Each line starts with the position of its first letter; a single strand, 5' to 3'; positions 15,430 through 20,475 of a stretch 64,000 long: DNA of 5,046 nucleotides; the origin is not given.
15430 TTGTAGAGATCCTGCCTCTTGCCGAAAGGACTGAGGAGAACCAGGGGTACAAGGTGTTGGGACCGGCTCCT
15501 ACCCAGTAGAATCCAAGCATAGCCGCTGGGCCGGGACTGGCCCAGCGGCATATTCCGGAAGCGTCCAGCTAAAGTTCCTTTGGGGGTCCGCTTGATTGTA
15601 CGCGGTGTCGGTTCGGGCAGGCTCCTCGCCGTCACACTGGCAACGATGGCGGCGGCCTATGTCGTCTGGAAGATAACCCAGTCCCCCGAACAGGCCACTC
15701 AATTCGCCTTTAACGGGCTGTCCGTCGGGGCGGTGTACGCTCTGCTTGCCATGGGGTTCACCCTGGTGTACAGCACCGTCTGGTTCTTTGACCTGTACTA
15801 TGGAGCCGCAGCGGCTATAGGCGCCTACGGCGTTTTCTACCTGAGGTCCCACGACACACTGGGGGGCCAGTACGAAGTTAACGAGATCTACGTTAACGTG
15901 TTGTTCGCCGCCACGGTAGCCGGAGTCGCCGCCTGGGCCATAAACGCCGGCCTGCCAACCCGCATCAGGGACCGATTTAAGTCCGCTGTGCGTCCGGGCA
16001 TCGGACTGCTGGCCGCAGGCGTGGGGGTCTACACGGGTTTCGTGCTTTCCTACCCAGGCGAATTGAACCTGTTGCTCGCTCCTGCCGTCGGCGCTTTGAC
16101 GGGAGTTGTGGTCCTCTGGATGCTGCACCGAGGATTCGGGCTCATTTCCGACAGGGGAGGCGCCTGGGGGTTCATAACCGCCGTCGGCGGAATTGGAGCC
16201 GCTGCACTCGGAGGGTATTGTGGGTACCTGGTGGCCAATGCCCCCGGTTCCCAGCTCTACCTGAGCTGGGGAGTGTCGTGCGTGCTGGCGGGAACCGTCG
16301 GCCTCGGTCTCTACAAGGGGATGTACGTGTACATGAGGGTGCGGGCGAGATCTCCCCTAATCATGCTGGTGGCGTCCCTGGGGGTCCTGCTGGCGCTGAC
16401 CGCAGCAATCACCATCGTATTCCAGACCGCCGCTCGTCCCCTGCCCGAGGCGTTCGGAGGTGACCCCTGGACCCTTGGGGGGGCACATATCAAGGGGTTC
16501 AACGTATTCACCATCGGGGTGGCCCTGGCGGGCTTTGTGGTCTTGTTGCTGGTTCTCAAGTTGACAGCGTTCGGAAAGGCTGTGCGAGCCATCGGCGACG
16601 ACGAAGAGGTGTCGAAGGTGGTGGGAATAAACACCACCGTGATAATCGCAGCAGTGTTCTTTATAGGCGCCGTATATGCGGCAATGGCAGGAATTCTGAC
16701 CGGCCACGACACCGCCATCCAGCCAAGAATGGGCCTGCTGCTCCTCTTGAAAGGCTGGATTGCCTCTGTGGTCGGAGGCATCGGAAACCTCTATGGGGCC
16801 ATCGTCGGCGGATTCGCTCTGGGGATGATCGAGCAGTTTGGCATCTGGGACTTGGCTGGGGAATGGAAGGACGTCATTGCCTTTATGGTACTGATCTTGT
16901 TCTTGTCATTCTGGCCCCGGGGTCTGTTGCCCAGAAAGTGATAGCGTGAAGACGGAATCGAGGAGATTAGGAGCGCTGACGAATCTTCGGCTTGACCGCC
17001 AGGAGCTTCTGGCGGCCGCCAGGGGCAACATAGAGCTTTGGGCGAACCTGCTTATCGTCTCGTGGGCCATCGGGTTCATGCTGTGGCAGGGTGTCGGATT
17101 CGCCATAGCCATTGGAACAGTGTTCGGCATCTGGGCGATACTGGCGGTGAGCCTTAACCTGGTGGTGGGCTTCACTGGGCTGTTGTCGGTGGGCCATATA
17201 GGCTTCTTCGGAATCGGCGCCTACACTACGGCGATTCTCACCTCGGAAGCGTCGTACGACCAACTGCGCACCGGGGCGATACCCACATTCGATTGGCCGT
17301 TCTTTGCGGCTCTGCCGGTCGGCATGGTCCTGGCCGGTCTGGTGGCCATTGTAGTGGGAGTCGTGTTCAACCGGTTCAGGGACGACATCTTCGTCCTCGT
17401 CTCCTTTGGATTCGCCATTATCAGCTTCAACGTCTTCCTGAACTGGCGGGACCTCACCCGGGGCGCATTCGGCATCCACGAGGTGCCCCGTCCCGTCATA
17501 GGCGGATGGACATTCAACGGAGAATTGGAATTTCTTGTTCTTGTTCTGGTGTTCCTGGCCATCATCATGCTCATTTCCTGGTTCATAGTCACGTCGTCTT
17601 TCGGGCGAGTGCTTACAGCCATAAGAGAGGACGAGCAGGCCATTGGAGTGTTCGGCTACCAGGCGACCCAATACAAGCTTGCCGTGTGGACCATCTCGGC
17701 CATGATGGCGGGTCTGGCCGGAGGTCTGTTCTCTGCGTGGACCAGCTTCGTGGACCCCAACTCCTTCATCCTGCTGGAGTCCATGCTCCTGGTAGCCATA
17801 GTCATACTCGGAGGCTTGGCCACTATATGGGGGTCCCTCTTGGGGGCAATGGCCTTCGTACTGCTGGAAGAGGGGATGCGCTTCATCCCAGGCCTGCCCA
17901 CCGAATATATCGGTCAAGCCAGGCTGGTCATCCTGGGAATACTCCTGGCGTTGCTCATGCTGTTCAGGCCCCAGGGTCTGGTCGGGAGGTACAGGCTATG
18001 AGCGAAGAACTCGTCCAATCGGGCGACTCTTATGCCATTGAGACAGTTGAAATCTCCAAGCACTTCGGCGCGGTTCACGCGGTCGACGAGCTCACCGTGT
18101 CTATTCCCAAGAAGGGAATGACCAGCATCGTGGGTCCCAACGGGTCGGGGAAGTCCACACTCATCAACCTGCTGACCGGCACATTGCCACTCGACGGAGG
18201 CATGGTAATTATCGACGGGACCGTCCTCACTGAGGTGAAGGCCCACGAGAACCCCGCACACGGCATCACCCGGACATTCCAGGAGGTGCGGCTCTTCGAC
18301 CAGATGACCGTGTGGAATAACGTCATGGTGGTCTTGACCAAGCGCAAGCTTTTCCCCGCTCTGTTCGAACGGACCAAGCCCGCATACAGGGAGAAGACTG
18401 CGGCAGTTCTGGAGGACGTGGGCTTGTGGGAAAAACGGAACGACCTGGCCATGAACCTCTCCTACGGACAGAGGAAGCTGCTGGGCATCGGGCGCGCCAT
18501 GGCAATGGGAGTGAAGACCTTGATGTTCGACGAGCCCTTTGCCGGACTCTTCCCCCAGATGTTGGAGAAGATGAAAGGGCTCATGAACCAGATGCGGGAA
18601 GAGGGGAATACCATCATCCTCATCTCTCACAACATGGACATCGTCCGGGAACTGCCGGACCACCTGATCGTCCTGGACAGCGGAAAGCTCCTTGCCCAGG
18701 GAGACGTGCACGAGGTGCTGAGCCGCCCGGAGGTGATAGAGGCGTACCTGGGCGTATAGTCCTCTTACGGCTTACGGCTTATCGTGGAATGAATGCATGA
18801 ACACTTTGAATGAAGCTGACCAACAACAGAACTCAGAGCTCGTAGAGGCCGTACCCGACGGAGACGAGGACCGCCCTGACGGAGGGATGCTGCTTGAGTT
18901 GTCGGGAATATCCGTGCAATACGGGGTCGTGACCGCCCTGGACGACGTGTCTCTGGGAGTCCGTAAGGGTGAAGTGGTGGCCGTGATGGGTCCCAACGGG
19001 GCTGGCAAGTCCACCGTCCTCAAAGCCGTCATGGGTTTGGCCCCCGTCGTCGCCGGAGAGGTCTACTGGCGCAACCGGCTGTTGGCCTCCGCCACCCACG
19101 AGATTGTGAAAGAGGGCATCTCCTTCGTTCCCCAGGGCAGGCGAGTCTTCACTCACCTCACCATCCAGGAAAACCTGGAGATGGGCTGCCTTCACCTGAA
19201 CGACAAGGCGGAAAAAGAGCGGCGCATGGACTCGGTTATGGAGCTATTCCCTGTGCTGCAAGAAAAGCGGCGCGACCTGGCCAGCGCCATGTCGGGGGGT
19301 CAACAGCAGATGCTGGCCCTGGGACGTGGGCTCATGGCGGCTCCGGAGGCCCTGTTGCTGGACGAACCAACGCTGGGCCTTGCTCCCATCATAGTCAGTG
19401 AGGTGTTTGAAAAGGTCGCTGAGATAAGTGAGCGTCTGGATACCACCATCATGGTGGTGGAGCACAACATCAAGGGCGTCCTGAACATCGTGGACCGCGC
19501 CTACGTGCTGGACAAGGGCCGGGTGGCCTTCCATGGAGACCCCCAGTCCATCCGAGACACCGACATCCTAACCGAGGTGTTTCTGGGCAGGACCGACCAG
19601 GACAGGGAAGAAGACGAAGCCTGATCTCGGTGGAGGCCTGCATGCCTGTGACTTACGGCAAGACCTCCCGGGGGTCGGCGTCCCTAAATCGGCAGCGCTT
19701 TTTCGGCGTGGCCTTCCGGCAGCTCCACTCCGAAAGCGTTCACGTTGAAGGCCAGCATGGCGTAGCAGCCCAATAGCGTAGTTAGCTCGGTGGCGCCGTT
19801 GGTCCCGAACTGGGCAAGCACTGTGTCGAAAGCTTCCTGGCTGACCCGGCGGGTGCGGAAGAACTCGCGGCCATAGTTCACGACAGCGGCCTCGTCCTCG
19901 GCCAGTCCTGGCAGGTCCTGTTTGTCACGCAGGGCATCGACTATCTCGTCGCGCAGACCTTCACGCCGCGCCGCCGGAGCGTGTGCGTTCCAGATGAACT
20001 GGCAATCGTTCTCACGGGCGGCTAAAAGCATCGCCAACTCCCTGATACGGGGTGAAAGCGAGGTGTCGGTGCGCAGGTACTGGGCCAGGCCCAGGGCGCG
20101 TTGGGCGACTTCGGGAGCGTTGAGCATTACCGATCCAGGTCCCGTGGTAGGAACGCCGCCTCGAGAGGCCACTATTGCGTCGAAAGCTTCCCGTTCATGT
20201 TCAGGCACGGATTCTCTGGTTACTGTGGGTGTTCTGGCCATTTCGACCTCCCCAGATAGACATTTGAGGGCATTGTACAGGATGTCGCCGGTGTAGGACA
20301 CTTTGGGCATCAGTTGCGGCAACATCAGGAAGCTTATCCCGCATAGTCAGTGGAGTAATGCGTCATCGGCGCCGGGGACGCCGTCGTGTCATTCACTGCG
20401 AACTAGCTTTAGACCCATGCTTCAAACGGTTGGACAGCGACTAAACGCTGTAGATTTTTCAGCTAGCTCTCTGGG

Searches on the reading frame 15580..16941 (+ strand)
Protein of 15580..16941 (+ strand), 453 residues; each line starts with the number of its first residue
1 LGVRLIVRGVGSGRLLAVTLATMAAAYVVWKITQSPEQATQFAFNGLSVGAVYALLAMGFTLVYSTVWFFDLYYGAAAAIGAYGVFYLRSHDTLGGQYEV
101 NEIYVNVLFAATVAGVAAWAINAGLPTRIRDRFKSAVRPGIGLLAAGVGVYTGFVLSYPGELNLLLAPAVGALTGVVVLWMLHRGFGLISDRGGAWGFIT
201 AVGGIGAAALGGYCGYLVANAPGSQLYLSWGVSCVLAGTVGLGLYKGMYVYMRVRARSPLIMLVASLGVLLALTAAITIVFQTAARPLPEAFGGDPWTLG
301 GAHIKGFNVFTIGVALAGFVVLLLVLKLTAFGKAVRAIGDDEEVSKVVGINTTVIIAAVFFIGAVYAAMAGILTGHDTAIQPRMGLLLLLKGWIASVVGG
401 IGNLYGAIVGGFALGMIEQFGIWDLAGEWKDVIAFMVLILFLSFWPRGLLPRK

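Call 33: search_protein_families(library=pfam, proteins=[window:15580-16941:+], max_evalue=0.0001)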
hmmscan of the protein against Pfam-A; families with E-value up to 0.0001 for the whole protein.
window:15580-16941:+ (453 aa): 1 family
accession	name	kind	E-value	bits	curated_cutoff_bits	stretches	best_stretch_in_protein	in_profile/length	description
PF02653.21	BPD_transp_2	-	3.9e-30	105.3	26.8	2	206-442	35-269/269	Branched-chain amino acid transport system / permease component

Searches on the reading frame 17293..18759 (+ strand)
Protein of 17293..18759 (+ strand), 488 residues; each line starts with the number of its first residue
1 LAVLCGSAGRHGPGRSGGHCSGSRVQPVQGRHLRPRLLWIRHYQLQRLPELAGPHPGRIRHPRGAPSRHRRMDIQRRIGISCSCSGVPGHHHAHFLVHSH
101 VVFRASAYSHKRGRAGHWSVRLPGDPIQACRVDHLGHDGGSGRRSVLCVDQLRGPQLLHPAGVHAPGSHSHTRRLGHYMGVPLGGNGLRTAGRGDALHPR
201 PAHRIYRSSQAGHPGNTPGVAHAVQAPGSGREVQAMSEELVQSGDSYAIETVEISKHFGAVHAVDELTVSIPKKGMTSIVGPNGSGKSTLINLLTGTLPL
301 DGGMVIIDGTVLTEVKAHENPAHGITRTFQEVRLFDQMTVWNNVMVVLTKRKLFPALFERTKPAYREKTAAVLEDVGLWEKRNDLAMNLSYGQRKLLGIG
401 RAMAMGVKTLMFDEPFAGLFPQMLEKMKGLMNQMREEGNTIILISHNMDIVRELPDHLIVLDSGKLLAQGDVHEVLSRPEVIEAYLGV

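Call 33: search_protein_families(library=pfam, proteins=[window:17293-18759:+], max_evalue=0.0001)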
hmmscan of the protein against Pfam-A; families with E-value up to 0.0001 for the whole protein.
window:17293-18759:+ (488 aa): 5 families
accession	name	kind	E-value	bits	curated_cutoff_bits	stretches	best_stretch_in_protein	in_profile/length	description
PF00005.33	ABC_tran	-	1.1e-25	91.3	25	1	265-417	2-137/137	ABC transporter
PF13304.12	AAA_21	-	2.5e-10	41.3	27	0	387-449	236-301/304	AAA domain, putative AbiEii toxin, Type IV TA system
PF13476.12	AAA_23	-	6.7e-06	27.3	27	1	267-295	13-40/201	AAA domain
PF12399.14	BCA_ABC_TP_C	-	6.9e-06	26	25.5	1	465-488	1-24/27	Branched-chain amino acid ATP-binding cassette transporter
PF13555.12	AAA_29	-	7.8e-06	26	27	1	265-291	13-39/61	P-loop containing region of AAA domain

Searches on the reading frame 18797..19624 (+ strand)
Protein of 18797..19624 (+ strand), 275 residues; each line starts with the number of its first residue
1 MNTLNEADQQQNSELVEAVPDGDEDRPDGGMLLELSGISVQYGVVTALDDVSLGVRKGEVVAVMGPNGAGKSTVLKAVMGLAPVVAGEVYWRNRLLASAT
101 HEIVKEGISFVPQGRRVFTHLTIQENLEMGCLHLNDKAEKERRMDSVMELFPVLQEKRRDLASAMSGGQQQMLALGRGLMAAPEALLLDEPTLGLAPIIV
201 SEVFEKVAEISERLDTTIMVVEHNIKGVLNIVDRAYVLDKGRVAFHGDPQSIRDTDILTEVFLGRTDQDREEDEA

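Call 33: search_protein_families(library=pfam, proteins=[window:18797-19624:+], max_evalue=0.0001)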
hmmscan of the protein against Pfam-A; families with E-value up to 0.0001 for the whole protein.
window:18797-19624:+ (275 aa): 2 families
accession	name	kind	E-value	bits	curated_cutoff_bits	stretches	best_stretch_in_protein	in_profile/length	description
PF00005.33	ABC_tran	-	8.2e-32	111.1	25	1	48-192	1-136/137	ABC transporter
PF13304.12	AAA_21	-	2.6e-08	34.7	27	0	61-82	2-23/304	AAA domain, putative AbiEii toxin, Type IV TA system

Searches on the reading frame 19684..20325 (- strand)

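Call 33: search_protein_families(library=pfam, proteins=[window:19684-20325:-], max_evalue=0.0001)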
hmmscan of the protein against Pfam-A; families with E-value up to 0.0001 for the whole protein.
window:19684-20325:- (213 aa): 1 family
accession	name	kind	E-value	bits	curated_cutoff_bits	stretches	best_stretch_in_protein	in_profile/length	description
PF02627.25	CMD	-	9.5e-09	35.6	23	1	71-138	1-68/84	Carboxymuconolactone decarboxylase family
